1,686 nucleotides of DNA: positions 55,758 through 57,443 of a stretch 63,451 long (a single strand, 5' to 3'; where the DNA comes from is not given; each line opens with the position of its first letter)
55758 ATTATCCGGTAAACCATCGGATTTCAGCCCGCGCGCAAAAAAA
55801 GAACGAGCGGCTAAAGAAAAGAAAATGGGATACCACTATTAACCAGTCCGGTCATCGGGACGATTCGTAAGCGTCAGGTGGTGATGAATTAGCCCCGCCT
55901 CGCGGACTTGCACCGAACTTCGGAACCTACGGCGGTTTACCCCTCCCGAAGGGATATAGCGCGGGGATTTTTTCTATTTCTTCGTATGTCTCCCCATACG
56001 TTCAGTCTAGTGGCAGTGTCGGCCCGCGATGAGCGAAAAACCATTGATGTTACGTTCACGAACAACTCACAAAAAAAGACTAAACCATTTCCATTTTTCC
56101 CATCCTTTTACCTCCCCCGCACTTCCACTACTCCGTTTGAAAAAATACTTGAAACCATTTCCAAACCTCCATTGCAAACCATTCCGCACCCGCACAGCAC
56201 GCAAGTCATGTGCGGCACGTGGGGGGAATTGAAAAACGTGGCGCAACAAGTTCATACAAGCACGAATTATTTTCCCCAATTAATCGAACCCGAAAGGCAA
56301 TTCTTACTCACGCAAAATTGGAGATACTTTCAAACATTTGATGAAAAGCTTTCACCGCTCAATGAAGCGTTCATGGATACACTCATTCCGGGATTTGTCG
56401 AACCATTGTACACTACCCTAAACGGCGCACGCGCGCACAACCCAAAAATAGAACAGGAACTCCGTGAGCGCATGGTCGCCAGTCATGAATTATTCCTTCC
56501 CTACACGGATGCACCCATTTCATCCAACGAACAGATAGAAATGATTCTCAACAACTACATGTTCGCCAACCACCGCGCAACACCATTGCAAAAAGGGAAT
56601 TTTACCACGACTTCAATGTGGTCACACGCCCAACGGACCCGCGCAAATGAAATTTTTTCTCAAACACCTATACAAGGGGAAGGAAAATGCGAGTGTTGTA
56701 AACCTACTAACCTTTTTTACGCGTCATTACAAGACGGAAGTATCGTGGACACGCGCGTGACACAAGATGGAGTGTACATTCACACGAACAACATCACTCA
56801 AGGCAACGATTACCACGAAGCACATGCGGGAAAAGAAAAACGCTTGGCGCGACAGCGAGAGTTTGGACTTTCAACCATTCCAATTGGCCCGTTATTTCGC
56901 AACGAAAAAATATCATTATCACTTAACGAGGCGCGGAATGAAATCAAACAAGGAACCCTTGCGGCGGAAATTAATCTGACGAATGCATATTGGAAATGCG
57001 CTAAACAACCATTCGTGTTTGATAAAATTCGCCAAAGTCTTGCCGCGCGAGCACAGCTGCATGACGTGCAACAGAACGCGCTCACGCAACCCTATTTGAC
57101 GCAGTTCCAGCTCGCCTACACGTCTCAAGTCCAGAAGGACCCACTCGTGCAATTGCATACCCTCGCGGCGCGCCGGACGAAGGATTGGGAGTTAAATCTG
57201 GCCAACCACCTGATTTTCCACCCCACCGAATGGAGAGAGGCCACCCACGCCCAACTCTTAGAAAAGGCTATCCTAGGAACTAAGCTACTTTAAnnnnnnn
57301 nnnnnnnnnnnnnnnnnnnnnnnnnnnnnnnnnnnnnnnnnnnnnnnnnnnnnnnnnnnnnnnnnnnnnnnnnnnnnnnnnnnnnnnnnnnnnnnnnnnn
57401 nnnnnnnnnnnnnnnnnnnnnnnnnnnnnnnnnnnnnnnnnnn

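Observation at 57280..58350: Stand-alone RelA/SpoT-family synthetase-like gene (SAS/toxSAS-like) as a single-gene islet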

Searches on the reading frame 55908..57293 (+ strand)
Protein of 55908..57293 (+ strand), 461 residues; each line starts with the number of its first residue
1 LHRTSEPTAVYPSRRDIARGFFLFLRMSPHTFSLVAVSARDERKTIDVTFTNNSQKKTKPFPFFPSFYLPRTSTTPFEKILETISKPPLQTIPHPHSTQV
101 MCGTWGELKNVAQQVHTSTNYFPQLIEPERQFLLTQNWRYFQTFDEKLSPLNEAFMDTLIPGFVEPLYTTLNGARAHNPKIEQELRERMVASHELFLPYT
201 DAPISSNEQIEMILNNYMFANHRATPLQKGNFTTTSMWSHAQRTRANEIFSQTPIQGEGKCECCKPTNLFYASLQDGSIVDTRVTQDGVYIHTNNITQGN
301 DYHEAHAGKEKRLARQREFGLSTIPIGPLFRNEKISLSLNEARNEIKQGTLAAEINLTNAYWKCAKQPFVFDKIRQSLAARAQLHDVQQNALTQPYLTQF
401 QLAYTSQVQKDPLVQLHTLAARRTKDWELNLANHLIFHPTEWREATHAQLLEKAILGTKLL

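Call 11: search_protein_families(library=pfam, proteins=[window:55908-57293:+], max_evalue=0.01)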
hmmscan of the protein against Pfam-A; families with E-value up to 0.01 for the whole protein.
window:55908-57293:+ (461 aa): 0 families

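Call 36: search_protein_families(library=padloc, proteins=[window:56172-57293:+], max_evalue=0.001)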
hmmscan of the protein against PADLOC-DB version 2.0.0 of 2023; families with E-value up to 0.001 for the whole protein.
window:56172-57293:+ (373 aa): 0 families

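Call 61: find_homologous_proteins(query=window:56172-57293:+, max_evalue=0.001)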
Query window:56172-57293:+ (373 aa): 23 proteins with E <= 0.001 among 3627 candidates.
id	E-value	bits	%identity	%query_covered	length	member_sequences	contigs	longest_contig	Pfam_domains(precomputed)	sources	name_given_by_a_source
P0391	2.0e-253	858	100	100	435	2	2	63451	-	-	-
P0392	5.6e-208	708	82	99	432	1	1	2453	-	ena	-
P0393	4.2e-207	705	81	99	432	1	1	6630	-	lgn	-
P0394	8.4e-204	694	81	99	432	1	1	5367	-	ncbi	-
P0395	1.2e-202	691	80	99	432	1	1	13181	-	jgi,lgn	jgi:hypothetical protein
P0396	3.0e-200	683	79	99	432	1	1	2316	-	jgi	jgi:hypothetical protein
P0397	5.0e-198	675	78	99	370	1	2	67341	-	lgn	-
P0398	7.1e-198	675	79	99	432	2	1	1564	-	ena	-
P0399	7.4e-197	672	78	99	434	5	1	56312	-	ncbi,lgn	-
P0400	7.1e-186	635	74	99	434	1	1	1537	-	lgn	-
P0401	1.5e-157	542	63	99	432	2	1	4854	-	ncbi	-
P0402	4.1e-154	531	63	99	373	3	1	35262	-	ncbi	-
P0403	7.6e-113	395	49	98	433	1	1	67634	-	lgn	-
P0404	6.6e-104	366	47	98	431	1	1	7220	-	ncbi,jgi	jgi:hypothetical protein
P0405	1.1e-98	349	44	95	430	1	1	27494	-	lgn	-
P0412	9.8e-89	316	42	97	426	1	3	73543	-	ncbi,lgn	-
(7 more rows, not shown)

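Call 62: find_encoding_contigs(protein=P0395, flank=8000, max_places=2)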
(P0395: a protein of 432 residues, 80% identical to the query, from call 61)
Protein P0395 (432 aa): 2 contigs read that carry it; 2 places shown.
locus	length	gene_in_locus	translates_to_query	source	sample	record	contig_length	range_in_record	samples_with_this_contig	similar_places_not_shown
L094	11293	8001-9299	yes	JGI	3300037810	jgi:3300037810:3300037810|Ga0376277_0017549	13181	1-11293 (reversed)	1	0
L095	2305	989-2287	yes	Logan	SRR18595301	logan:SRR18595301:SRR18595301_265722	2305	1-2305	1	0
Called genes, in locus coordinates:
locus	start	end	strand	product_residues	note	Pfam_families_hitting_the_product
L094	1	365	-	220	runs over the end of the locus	PF13489:Methyltransf_23, PF13847:Methyltransf_31, PF08241:Methyltransf_11, PF08242:Methyltransf_12, PF13649:Methyltransf_25 (weak)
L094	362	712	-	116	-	PF01981:PTH2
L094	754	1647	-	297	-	PF04545:Sigma70_r4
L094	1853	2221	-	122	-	-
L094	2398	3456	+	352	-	-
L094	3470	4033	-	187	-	-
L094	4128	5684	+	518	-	PF01935:DUF87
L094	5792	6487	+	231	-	-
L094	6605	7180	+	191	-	-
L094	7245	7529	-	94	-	-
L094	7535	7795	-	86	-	-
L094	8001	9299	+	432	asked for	-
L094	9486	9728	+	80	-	PF01192:RNA_pol_Rpb6 (weak)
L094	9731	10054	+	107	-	PF00833:Ribosomal_S17e (weak)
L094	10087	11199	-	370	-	PF02463:SMC_N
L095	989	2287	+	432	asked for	-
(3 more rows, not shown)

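Call 63: find_encoding_contigs(protein=P0403, flank=8000, max_places=1)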
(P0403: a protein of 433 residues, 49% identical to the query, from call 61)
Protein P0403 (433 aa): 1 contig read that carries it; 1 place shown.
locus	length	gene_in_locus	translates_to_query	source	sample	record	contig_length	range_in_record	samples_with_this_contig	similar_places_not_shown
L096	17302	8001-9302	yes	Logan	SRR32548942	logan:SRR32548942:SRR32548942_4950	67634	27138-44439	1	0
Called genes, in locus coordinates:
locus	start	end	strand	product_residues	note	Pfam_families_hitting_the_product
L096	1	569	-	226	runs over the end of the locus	-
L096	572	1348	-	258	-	-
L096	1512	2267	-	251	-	PF03193:RsgA_GTPase, PF00350:Dynamin_N (weak), PF01926:MMR_HSR1, PF02421:FeoB_N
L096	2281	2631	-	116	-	PF01981:PTH2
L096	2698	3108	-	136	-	-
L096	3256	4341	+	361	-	PF09376:NurA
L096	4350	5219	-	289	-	-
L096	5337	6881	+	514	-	PF01935:DUF87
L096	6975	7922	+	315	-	PF02796:HTH_7 (faint), PF08281:Sigma70_r4_2 (weak)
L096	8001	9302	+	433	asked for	-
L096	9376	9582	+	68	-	PF01192:RNA_pol_Rpb6 (weak)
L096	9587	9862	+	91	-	PF00833:Ribosomal_S17e (weak)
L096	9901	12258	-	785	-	PF02463:SMC_N, PF13175:AAA_15 (weak), PF13476:AAA_23, PF13304:AAA_21 (weak)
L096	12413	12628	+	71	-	-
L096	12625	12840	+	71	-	-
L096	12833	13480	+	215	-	-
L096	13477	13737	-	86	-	PF00736:EF1_GNE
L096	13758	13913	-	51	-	PF07754:Ribosomal_aS21 (weak)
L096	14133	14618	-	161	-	PF06983:3-dmu-9_3-mt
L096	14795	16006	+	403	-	-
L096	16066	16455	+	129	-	PF00903:Glyoxalase, PF12681:Glyoxalase_2 (weak), PF13669:Glyoxalase_4 (faint), PF22677:Ble-like_N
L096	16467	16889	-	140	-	PF01850:PIN (weak)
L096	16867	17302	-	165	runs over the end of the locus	-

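Call 64: find_encoding_contigs(protein=P0412, flank=8000, max_places=1)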
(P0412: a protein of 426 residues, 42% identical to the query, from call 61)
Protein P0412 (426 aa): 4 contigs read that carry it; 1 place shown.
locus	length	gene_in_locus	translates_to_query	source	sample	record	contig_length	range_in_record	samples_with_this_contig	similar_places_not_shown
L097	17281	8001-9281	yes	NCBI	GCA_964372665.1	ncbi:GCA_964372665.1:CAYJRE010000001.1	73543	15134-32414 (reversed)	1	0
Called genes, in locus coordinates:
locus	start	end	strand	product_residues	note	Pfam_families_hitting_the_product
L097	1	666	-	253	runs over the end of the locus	PF00009:GTP_EFTU (faint), PF03193:RsgA_GTPase, PF00350:Dynamin_N (weak), PF01926:MMR_HSR1, PF02421:FeoB_N (weak)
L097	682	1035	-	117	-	PF01981:PTH2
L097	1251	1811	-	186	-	-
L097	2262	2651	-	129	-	-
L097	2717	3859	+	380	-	PF09376:NurA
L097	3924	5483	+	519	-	PF01935:DUF87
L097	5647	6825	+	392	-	PF00291:PALP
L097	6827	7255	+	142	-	PF01451:LMWPc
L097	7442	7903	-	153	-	-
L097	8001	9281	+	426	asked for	-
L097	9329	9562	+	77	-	PF01192:RNA_pol_Rpb6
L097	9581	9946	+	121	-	PF00833:Ribosomal_S17e (weak)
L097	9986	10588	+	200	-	-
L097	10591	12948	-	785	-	PF02463:SMC_N, PF13476:AAA_23 (faint), PF13555:AAA_29 (weak), PF02463:SMC_N, PF13558:SbcC_Walker_B (weak)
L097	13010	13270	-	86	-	PF00736:EF1_GNE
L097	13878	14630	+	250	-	PF00106:adh_short, PF01370:Epimerase (weak), PF08659:KR, PF13561:adh_short_C2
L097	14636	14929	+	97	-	PF03848:TehB, PF05724:TPMT, PF13489:Methyltransf_23, PF05175:MTS, PF13847:Methyltransf_31, PF08241:Methyltransf_11, PF08242:Methyltransf_12, PF13649:Methyltransf_25, +1 more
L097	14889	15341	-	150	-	PF01850:PIN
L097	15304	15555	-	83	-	-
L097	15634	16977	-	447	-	-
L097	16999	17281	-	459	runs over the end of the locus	PF01909:NTP_transf_2, PF09249:tRNA_NucTransf2, PF21133:CAA_C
